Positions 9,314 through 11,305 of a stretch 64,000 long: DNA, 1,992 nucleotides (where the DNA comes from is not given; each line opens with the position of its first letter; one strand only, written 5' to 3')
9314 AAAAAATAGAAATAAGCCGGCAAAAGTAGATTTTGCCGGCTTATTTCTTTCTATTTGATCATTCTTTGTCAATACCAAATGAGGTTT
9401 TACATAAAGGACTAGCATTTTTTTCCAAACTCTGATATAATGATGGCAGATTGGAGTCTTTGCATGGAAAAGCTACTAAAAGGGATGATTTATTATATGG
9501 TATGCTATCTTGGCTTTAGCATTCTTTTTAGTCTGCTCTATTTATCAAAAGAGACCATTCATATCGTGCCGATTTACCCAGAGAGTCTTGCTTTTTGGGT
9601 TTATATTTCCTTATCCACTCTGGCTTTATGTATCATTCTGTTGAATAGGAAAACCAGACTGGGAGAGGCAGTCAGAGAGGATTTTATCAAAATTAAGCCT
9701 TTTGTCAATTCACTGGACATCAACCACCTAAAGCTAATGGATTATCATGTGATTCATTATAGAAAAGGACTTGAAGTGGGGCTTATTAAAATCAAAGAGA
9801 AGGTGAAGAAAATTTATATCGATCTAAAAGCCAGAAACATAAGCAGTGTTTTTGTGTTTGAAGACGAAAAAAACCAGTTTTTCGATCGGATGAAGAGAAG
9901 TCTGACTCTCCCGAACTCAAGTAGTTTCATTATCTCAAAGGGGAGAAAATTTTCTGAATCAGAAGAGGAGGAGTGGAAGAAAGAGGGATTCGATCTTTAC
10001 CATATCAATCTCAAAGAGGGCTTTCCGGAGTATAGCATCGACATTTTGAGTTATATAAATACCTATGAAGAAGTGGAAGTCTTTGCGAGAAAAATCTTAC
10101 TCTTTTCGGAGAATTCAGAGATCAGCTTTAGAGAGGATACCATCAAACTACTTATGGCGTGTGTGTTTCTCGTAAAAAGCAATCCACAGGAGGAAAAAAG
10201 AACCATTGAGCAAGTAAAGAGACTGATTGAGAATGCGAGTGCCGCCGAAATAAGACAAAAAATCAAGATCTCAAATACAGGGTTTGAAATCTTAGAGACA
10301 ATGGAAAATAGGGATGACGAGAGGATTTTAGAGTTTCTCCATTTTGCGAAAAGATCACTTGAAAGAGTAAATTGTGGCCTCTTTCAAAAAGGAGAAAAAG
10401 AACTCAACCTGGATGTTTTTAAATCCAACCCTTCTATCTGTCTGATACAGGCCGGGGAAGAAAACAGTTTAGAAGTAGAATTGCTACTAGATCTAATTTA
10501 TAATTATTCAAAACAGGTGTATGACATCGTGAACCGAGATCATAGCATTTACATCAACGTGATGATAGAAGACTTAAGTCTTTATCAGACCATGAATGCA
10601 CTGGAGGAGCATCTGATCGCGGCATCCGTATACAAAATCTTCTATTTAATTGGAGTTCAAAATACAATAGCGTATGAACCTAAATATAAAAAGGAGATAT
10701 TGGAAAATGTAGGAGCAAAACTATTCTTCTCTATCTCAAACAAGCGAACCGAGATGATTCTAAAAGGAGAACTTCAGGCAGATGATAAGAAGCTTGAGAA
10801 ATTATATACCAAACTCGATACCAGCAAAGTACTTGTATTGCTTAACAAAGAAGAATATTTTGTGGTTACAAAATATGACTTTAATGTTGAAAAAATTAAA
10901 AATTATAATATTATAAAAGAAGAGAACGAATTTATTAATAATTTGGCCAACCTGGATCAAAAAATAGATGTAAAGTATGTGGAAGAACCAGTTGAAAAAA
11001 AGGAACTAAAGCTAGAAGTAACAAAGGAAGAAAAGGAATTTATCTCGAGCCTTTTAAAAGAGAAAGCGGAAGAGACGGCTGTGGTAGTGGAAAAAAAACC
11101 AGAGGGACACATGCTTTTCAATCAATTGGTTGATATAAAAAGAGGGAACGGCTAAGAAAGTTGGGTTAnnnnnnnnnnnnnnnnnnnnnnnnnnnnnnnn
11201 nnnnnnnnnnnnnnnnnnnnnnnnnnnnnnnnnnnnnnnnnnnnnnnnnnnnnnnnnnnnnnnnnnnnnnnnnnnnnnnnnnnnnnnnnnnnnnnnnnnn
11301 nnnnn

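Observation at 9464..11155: P-loop-less paralog of a type IV coupling protein embedded between mscL and murD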

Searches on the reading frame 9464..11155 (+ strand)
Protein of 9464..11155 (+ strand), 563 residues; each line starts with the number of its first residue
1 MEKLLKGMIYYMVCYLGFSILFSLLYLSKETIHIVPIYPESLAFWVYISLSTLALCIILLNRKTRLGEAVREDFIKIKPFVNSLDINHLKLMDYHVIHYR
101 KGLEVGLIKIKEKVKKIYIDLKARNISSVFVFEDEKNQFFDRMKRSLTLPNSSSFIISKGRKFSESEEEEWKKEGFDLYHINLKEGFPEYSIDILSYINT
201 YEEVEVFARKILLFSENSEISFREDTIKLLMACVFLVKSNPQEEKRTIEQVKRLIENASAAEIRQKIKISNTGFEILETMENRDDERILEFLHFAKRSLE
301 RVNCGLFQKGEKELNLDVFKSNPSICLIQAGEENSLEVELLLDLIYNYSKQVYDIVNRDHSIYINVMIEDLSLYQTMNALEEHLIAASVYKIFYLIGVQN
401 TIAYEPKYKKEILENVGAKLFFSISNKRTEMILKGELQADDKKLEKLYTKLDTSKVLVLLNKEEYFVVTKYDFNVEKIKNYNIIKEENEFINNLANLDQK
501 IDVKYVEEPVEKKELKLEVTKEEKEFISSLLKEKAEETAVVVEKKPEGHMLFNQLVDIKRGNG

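Call 3: search_protein_families(library=pfam, proteins=[window:9464-11155:+], max_evalue=1)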
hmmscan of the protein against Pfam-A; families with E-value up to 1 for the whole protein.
window:9464-11155:+ (563 aa): 0 families

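Call 5: search_protein_families(library=ncbifam, proteins=[window:9464-11155:+], max_evalue=1)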
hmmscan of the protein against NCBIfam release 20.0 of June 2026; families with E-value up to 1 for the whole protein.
window:9464-11155:+ (563 aa): 0 families

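Call 6: find_homologous_proteins(query=window:9464-11155:+)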
Query window:9464-11155:+ (563 aa): 1 proteins with E <= 0.001 among 8000 candidates.
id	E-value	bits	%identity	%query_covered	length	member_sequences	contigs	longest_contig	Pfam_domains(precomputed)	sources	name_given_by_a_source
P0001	0.0e+0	1202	100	100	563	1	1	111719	-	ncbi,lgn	-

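Call 8: search_solved_structures(query=window:9464-11155:+, max_evalue=10, show_alignments=3)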
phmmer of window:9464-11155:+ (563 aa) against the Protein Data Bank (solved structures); distinct sequences matched with E-value up to 10: 1.
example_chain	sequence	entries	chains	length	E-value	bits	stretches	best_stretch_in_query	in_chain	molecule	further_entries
2ozg_A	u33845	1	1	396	0.4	12.3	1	396-462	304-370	GCN5-related N-acetyltransferase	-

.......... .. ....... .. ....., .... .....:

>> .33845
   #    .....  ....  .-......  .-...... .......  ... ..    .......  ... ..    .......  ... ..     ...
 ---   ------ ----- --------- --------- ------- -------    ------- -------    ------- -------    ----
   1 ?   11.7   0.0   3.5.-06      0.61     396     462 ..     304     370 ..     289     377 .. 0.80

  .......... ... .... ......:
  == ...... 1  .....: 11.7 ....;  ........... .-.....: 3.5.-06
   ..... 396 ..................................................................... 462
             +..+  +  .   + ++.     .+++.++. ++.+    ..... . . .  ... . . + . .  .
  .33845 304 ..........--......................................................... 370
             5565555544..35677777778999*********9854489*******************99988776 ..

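Call 16: find_encoding_contigs(protein=P0001, flank=3000, max_places=3)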
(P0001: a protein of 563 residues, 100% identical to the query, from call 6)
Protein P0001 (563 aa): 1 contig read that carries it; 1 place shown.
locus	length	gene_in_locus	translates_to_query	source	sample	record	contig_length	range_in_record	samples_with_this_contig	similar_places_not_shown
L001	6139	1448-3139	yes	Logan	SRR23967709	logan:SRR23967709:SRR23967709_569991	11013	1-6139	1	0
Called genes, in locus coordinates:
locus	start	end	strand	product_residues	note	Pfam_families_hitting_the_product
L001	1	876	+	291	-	?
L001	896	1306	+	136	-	PF01741:MscL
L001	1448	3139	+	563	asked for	-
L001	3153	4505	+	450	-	PF21799:MurD-like_N (weak), PF08245:Mur_ligase_M, PF02875:Mur_ligase_C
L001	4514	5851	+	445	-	PF01743:PolyA_pol, PF12627:PolyA_pol_RNAbd, PF01966:HD (weak), PF13735:tRNA_NucTran2_2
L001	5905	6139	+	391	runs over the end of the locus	-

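Call 18: predict_structure(protein=window:9464-11155:+)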
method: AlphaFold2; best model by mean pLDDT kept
length: 563 residues; sequences in the alignment: 1
mean_pLDDT: 35.2   pTM: 0.24
mean pLDDT of the five models: 35.2, 30.0, 27.6, 27.1, 26.8
residues with pLDDT >= 90: 0; 70-90: 0; 50-70: 5; < 50: 558
segments of 3 or more residues with pLDDT < 50: 2-167, 169-171, 173-248, 253-563
pLDDT, mean of each block of 10 residues (from residue 1): 42 43 40 31 33 37 36 31 27 27 31 31 35 40 38 40 47 44 34 41 47 39 43 40 46 46 35 38 36 31 38 42 37 39 44 37 36 38 36 34 29 30 29 31 30 28 26 25 26 28 22 29 38 32 33 29 25
secondary structure, 60 per line:
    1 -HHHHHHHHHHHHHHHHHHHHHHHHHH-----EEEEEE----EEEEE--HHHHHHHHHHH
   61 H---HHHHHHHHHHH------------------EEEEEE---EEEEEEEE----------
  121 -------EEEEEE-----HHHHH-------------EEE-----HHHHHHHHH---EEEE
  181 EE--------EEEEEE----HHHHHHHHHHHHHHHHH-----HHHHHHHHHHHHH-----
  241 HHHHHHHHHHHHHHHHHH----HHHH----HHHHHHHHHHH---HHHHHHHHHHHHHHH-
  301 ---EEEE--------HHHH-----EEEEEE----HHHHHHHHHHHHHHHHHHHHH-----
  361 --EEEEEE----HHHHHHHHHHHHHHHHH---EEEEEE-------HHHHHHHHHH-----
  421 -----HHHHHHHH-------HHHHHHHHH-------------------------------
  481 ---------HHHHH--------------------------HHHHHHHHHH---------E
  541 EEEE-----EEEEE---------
elements in order: H2-27 E33-38 E43-47 H50-61 H65-75 E94-99 E103-110 E128-133 H139-143 E157-159 H165-173 E177-182 E191-196 H201-217 H223-235 H241-258 H263-266 H271-281 H285-299 E304-307 H316-319 E325-330 H335-355 E363-368 H373-389 E393-398 H406-415 H426-433 H441-449 H490-494 H521-530 E540-544 E550-554

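Call 23: search_protein_families(library=phrogs, proteins=[window:9464-11155:+], max_evalue=1)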
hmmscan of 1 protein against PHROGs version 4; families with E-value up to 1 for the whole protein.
window:9464-11155:+ (563 aa): 4 families
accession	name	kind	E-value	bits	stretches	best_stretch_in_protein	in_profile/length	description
phrog_24771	-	unknown function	0.0025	18.8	1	456-500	12-56/85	-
phrog_13395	-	unknown function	0.087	14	1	452-520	12-83/96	-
phrog_6207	-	unknown function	0.24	12.4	0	367-389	29-51/57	-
phrog_33171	-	head and packaging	0.49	11.8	0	337-370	27-60/125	virion structural protein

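Call 24: search_protein_families(library=padloc, proteins=[window:9464-11155:+], max_evalue=1)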
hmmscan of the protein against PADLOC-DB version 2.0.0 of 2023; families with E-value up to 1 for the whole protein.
window:9464-11155:+ (563 aa): 0 families

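Call 26: search_protein_representatives(protein=window:9464-11155:+)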
Query: 563 residues. Proteins with E-value up to 0.001 (for the whole library): 2; up to 1e-10: 1; up to 1e-30: 1. The best 2 are listed.
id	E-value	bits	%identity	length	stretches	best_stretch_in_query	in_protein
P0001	0.0e+00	1202.4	100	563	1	1-563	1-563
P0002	2.7e-04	36.0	25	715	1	87-537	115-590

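Call 28: search_protein_families(library=pfam, proteins=[P0002], max_evalue=1)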
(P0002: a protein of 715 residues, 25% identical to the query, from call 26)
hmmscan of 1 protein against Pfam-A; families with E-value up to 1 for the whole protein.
P0002 (715 aa): 2 families
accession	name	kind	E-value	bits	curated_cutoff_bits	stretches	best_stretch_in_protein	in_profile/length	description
PF10412.15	TrwB_AAD_bind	-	2.3e-06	27.2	20.5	1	369-479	219-330/387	Type IV secretion-system coupling protein DNA-binding domain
PF08303.17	tRNA_lig_kinase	-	0.13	12.8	22.7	1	164-230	38-107/168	tRNA ligase kinase domain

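Call 32: find_homologous_proteins(query=A1, max_evalue=0.01)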
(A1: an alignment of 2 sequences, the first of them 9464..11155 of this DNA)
Query A1 (2 sequences) (563 aa, profile of the alignment): 1 proteins with E <= 0.01 among 8000 candidates.
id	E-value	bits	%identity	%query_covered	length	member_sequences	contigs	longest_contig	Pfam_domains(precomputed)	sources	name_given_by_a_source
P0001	4.6e-280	949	100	100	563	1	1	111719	-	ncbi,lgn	-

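Call 33: find_encoding_contigs(protein=P0002, flank=8000, max_places=5)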
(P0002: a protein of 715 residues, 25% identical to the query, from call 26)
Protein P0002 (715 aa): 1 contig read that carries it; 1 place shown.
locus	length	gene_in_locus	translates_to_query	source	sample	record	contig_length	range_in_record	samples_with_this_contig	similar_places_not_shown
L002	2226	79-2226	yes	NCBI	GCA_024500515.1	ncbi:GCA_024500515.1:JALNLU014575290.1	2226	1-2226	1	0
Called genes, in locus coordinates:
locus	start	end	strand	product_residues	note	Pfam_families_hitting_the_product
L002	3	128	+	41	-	?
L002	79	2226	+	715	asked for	PF10412:TrwB_AAD_bind (weak)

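Call 38: search_solved_structures(query=A1, max_evalue=10, show_alignments=3)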
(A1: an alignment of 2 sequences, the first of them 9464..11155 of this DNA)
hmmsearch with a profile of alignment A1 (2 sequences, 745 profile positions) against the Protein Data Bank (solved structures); distinct sequences matched with E-value up to 10: 0.

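Call 39: search_solved_structures(query=P0002, max_evalue=10, show_alignments=3)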
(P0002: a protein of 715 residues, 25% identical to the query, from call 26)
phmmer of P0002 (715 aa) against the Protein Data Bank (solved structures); distinct sequences matched with E-value up to 10: 4.
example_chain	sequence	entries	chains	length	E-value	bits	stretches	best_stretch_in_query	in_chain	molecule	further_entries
2mzb_A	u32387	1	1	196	0.095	14.2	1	279-349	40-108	Adenosylcobinamide-phosphate guanylyltransferase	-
8far_A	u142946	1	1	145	0.16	13.4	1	548-610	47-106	I432-1-CC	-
8cus_A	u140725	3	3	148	0.17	13.4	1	548-610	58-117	I432-1(NaCl) Chain A | I432-1(Imd) Chain A | I432-1-X3 Chain A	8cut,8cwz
9e2g_4M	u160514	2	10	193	3.8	8.9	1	628-701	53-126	MOP23A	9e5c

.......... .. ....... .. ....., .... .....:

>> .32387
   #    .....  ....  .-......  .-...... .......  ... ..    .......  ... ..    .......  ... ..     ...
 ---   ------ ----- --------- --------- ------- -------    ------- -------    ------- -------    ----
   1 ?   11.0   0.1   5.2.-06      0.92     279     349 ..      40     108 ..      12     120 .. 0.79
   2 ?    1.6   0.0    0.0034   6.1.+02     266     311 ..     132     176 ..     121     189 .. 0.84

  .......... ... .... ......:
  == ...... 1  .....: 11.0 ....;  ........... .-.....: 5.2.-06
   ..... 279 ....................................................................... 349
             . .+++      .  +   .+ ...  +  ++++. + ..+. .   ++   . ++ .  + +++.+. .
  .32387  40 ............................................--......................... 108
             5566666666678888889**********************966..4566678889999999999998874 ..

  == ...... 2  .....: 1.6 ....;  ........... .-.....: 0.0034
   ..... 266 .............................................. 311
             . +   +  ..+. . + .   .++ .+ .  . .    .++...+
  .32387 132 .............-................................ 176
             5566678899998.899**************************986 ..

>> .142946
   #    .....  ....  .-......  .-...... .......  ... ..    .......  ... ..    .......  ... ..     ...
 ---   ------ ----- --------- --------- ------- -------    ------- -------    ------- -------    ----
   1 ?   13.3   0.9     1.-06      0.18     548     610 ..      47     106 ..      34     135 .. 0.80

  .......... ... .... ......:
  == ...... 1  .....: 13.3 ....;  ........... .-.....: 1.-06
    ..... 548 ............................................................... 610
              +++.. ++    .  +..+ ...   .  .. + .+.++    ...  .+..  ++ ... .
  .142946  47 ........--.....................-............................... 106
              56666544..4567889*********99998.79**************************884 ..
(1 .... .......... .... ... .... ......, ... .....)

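Call 46: find_related_loci(query=A1, collection=metagenome_contigs, flank=8000)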
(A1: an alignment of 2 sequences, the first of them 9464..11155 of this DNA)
Query A1 (563 aa) in metagenome_contigs; peptide patterns used: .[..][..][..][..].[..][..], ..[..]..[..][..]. (x = any residue, [..] = any of these).
600 stretches matched a pattern, but none encodes a relative of the query by tblastn (E <= 1e-3).

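Call 47: find_related_loci(query=A1, collection=viral_contigs, flank=8000)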
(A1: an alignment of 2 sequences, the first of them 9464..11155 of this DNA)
Query A1 (563 aa) in viral_contigs; peptide patterns used: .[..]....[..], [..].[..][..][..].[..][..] (x = any residue, [..] = any of these).
600 stretches matched a pattern, but none encodes a relative of the query by tblastn (E <= 1e-3).

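Call 48: search_dna_similar(query=window:9464-11155:+, collection=plasmids, mode=protein, max_evalue=0.01)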
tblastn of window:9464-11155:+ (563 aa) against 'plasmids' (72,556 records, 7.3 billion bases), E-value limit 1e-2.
No match.

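Call 49: search_dna_similar(query=P0002, collection=plasmids, mode=protein, max_evalue=0.01)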
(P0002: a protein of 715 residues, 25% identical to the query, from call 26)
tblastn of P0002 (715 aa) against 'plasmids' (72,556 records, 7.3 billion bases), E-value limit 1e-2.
Records with a match: 4; places in all: 4; records where one place covers at least 80% of the query: 0.
Best place of each record, by identity: <60% 4.
By first word of the organism name: Peribacillus 2; Aerococcus 1; Exiguobacterium 1.
By predicted mobility (MOB-suite, as given by PLSDB): non-mobilizable 4.
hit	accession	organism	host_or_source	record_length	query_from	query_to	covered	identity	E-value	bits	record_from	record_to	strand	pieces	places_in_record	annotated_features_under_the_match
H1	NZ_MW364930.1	Aerococcus viridans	-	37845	176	478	42%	23.7%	5e-3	48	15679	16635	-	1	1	VirD4-like conjugal transfer protein, CD1115 family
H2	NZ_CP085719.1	Peribacillus asahii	single cell,soil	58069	176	478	42%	21.1%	7e-3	48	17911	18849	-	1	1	VirD4-like conjugal transfer protein, CD1115 family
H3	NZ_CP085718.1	Peribacillus asahii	single cell,soil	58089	176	478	42%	21.1%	7e-3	48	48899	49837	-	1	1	VirD4-like conjugal transfer protein, CD1115 family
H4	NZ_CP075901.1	Exiguobacterium acetylicum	cell culture,litchi pericarp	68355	176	360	26%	25.1%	2e-3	49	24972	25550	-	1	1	VirD4-like conjugal transfer protein, CD1115 family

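Call 50: search_dna_similar(query=window:9464-11155:+, collection=phages, mode=protein, max_evalue=0.01)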
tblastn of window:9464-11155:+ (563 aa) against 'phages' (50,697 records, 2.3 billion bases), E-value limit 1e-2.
No match.

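Call 74: predict_structure(alignment_id=A3)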
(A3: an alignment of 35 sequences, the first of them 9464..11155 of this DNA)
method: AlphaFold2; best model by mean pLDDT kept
length: 563 residues; sequences in the alignment: 35
mean_pLDDT: 66.1   pTM: 0.60
mean pLDDT of the five models: 66.1, 65.0, 63.2, 62.3, 62.3
residues with pLDDT >= 90: 4; 70-90: 274; 50-70: 180; < 50: 105
segments of 3 or more residues with pLDDT < 50: 62-101, 108-114, 472-518, 542-547, 561-563
pLDDT, mean of each block of 10 residues (from residue 1): 69 81 75 61 77 70 38 34 39 37 50 51 64 64 57 80 79 86 77 85 85 67 81 88 80 85 76 63 73 81 65 84 87 81 84 67 81 74 80 82 64 73 63 63 63 68 64 36 32 28 27 42 72 67 47 59 45
secondary structure, 60 per line:
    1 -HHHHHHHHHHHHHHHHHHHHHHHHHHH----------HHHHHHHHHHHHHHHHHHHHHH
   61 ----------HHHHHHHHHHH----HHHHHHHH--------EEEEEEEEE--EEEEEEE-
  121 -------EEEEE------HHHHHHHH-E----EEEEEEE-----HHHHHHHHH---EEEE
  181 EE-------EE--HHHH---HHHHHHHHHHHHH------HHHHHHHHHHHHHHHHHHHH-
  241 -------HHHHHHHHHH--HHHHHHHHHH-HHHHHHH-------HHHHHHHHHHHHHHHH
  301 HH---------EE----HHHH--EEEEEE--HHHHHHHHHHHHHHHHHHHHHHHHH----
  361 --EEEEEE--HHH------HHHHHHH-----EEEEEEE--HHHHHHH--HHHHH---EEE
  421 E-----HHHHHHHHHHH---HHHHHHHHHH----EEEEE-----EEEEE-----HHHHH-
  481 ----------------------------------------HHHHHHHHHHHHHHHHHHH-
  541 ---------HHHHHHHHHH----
elements in order: H2-28 H39-60 H71-81 H86-93 E102-110 E113-119 E128-132 H139-146 E153-159 H165-173 E177-182 H194-197 H201-213 H220-239 H248-257 H260-269 H271-277 H285-302 H318-321 E324-329 H332-356 E363-368 H380-386 E392-398 H401-407 H410-414 E418-421 H427-437 H441-450 E455-459 E465-469 H475-479 H521-539 H550-559

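Call 76: fold_search(model_id=the predicted structure, library=pdb)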
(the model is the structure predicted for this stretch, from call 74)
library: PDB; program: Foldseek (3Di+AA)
matches with E <= 10: 490; with E <= 0.001: 113
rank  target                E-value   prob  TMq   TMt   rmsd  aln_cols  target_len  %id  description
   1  8dol_D                1.1e-11  1.00  0.50  0.53   7.2       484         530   10  Mechanism of regulation of the Helicobacter pylori Cagbeta ATPase by CagZ (released 2023-02-15)
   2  8dol_F                1.4e-11  1.00  0.51  0.54   7.2       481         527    9  Mechanism of regulation of the Helicobacter pylori Cagbeta ATPase by CagZ (released 2023-02-15)
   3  8dol_B                4.0e-11  1.00  0.50  0.56   7.4       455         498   10  Mechanism of regulation of the Helicobacter pylori Cagbeta ATPase by CagZ (released 2023-02-15)
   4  8zit_O                5.0e-11  1.00  0.44  0.43   8.7       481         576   13  DUF4297-HerA complex with DNA and ATPgamaS (released 2025-03-12)
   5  8dol_A                5.9e-11  1.00  0.51  0.53   7.0       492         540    9  Mechanism of regulation of the Helicobacter pylori Cagbeta ATPase by CagZ (released 2023-02-15)
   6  8dol_C                7.0e-11  1.00  0.52  0.56   6.9       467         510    9  Mechanism of regulation of the Helicobacter pylori Cagbeta ATPase by CagZ (released 2023-02-15)
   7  8zis_A                3.3e-10  1.00  0.43  0.43  11.6       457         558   14  HerA Hexamer (released 2025-03-12)
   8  8ziq_O                3.5e-10  1.00  0.43  0.42  12.5       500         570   13  HerA-DUF4297 complex with DNA (released 2025-03-12)
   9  8xav_E                3.5e-10  1.00  0.41  0.41  12.1       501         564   12  Cryo-EM structure of an anti-phage defense complex (released 2024-06-05)
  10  8zis_B                4.6e-10  1.00  0.45  0.44  11.1       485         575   14  HerA Hexamer (released 2025-03-12)
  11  8zir_P                6.2e-10  1.00  0.43  0.44   9.2       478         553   14  DUF4297-HerA complex (released 2025-03-12)
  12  8zit_N                7.7e-10  1.00  0.42  0.42   8.5       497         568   12  DUF4297-HerA complex with DNA and ATPgamaS (released 2025-03-12)
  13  1e9r_D                1.5e-09  1.00  0.45  0.57   6.3       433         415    8  Bacterial conjugative coupling protein TrwBdeltaN70. Trigonal form in complex with sulphate. (released 2001-02-06)
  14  8zir_Q                1.6e-09  1.00  0.42  0.43   8.1       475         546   13  DUF4297-HerA complex (released 2025-03-12)
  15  8zir_M                1.9e-09  1.00  0.41  0.42  12.3       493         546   13  DUF4297-HerA complex (released 2025-03-12)
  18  1e9r_A                2.6e-09  1.00  0.46  0.59   6.2       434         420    8  Bacterial conjugative coupling protein TrwBdeltaN70. Trigonal form in complex with sulphate. (released 2001-02-06)
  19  1e9r_E                2.9e-09  1.00  0.45  0.58   6.4       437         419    9  Bacterial conjugative coupling protein TrwBdeltaN70. Trigonal form in complex with sulphate. (released 2001-02-06)
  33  1e9r_G                7.1e-09  1.00  0.46  0.59   6.1       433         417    8  Bacterial conjugative coupling protein TrwBdeltaN70. Trigonal form in complex with sulphate. (released 2001-02-06)
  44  1e9r_F                1.3e-08  1.00  0.44  0.56   6.8       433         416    8  Bacterial conjugative coupling protein TrwBdeltaN70. Trigonal form in complex with sulphate. (released 2001-02-06)
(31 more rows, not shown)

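Call 81: find_related_loci(query=P0002, collection=metagenome_contigs, flank=8000)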
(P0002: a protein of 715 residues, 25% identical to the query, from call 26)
Query P0002 (715 aa) in metagenome_contigs; peptide patterns used: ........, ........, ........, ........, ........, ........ (x = any residue, [..] = any of these).
305 stretches matched a pattern, but none encodes a relative of the query by tblastn (E <= 1e-3).
